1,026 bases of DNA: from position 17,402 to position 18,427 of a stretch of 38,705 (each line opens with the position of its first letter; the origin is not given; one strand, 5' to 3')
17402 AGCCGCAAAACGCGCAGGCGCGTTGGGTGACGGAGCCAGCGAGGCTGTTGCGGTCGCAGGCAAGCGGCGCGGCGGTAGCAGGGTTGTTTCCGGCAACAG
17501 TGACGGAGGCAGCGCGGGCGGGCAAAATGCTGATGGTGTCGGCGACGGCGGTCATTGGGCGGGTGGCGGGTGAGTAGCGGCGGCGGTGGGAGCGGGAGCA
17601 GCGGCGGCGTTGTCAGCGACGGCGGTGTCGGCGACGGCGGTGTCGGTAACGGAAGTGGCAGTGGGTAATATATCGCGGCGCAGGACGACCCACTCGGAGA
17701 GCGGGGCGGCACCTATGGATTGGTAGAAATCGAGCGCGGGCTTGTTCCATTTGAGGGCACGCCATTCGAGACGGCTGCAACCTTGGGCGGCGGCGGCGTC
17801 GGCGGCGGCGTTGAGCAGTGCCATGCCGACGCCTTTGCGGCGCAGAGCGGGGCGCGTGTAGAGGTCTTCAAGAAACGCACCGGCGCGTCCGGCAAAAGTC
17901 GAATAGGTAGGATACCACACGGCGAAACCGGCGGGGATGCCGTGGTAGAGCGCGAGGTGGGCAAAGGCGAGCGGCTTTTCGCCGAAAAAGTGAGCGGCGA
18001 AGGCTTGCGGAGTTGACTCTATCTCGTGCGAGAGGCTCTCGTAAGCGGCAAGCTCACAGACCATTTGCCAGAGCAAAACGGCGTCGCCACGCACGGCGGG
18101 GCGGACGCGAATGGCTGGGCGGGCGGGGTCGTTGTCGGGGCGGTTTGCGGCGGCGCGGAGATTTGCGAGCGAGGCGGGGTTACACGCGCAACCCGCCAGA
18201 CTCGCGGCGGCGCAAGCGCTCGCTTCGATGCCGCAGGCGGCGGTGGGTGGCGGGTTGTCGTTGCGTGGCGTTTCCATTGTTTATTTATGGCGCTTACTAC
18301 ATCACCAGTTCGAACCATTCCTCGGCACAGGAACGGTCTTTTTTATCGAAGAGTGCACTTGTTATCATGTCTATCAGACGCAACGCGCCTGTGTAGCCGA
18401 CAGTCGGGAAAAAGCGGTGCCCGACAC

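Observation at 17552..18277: GNAT acetyltransferase with a four-Cys N-terminal extension, translationally wired between nifK and nifEN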

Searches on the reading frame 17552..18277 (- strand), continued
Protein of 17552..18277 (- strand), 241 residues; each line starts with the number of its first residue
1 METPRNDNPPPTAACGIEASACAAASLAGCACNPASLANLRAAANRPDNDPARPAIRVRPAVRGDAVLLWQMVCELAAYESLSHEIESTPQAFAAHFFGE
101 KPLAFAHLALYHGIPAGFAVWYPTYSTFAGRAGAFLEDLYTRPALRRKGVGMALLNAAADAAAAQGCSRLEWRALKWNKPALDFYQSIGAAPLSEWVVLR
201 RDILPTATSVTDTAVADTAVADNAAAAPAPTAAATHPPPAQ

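Call 43: fold_search(model_id=the predicted structure, library=pdb)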
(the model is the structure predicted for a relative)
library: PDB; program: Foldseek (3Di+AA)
matches with E <= 10: 1244; with E <= 0.001: 571
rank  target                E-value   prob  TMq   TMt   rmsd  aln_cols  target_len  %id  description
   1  2fe7_B                1.4e-13  1.00  0.54  0.76   4.7       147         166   44  The crystal structure of a probable N-acetyltransferase from Pseudomonas aeruginosa (released 2006-01-24)
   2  2fe7_A                2.2e-13  1.00  0.53  0.81   4.7       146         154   44  The crystal structure of a probable N-acetyltransferase from Pseudomonas aeruginosa (released 2006-01-24)
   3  8xj5_A                7.8e-12  1.00  0.53  0.68   2.9       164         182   29  Crystal structure of AtNATA1 bound to Ornithine and CoA (released 2024-12-25)
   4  8xjf                  1.3e-11  1.00  0.53  0.61   2.9       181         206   28  Crystal structure of Arabidopsis N-amino acetyltransferase 2 bound to HEPES, Acetyl CoA, GABA, and glycerol (released 2024-12-25)
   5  8xbn_C                1.7e-11  1.00  0.53  0.63   2.8       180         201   26  Crystal structure of Arabidopsis N-amino acetyltransferase NATA1 bound to CoA and HEPES (released 2024-12-11)
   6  2bei_B                1.8e-11  1.00  0.49  0.72   3.1       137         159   32  X-ray structure of thialysine n-acetyltransferase (SSAT2) from homo sapiens (released 2005-11-01)
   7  7ovv_A                2.6e-11  1.00  0.52  0.63   3.4       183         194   27  Crystal structure of the Arabidopsis thaliana thialysine acetyltransferase AtNATA2 (released 2022-12-21)
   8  7ovv_B                3.0e-11  1.00  0.53  0.64   2.9       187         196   27  Crystal structure of the Arabidopsis thaliana thialysine acetyltransferase AtNATA2 (released 2022-12-21)
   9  3bj8_C                3.5e-11  1.00  0.52  0.76   2.6       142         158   28  Spermine/spermidine N1-acetyltransferase from mouse: Crystal structure of a ternary complex reveals solvent-mediated s (released 2008-09-16)
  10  8xbn_A                5.8e-11  1.00  0.53  0.61   2.9       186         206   25  Crystal structure of Arabidopsis N-amino acetyltransferase NATA1 bound to CoA and HEPES (released 2024-12-11)
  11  8xj5_Q                5.8e-11  1.00  0.52  0.66   2.8       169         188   27  Crystal structure of AtNATA1 bound to Ornithine and CoA (released 2024-12-25)
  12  8xj9                  6.5e-11  1.00  0.48  0.56   4.6       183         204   27  Crystal Structure of Arabidopsis N-amino acetyltransferase 2 (AtNATA2) (released 2024-12-25)
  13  7zkt_G                6.9e-11  1.00  0.52  0.61   3.1       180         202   26  Moss spermine/spermidine acetyl transferase (PpSSAT) in complex with CoA and lysine (released 2023-03-22)
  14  7zkt_B                7.3e-11  1.00  0.53  0.62   2.7       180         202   26  Moss spermine/spermidine acetyl transferase (PpSSAT) in complex with CoA and lysine (released 2023-03-22)
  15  8yv7_A                9.4e-11  1.00  0.49  0.72   2.1       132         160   30  X-ray structure of Thialysine N-epsilon-acetyltransferase from Caenorhabditis elegans (released 2025-04-02)
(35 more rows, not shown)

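Call 57: search_protein_representatives(alignment_id=A2)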
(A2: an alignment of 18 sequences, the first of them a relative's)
Query: 18 sequences, 184 profile positions. Proteins with E-value up to 0.001 (for the whole library): 22415; up to 1e-10: 6961; up to 1e-30: 801. The best 150 are listed.
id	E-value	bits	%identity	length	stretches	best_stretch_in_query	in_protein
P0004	4.6e-83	293.7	-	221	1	5-177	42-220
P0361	1.3e-79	282.4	-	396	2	28-181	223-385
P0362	7.6e-79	280.0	-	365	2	28-183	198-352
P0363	5.6e-77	273.9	-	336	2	29-179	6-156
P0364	7.5e-75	267.0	-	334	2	28-181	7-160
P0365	1.5e-71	256.2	-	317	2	24-183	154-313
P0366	6.1e-62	224.9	-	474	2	27-168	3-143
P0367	3.9e-61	222.3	-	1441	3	28-182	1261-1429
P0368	4.3e-61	222.1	-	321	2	29-180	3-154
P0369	1.0e-60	220.9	-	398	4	55-182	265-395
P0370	1.6e-60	220.3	-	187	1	1-181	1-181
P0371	1.7e-58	213.6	-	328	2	25-174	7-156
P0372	4.3e-58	212.3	-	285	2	66-175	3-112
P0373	4.0e-56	206.0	-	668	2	29-181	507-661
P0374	5.4e-56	205.5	-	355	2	23-180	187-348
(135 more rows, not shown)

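Call 74: predict_structure(alignment_id=A4)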
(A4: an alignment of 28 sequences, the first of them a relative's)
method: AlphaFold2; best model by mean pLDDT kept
length: 185 residues; sequences in the alignment: 28
mean_pLDDT: 80.1   pTM: 0.72
mean pLDDT of the five models: 80.1, 79.5, 78.1, 75.2, 73.5
residues with pLDDT >= 90: 90; 70-90: 49; 50-70: 19; < 50: 27
segments of 3 or more residues with pLDDT < 50: 1-27
pLDDT, mean of each block of 10 residues (from residue 1): 40 41 47 97 96 85 94 95 94 95 91 93 88 92 84 76 74 65 69
secondary structure, 60 per line:
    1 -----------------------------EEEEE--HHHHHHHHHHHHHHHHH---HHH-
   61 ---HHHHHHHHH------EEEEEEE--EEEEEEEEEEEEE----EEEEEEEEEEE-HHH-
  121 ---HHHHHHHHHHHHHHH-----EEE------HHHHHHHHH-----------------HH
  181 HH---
elements in order: E30-34 H37-53 H64-72 E79-85 E88-100 E105-115 H124-138 E144-146 H153-161 H179-182

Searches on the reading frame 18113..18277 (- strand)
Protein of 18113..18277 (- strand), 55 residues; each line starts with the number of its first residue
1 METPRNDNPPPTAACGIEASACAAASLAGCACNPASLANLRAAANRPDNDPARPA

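Call 54: search_protein_families(library=pfam, proteins=[window:18113-18277:-], max_evalue=10)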
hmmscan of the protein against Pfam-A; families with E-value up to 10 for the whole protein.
seq(55 aa): 0 families
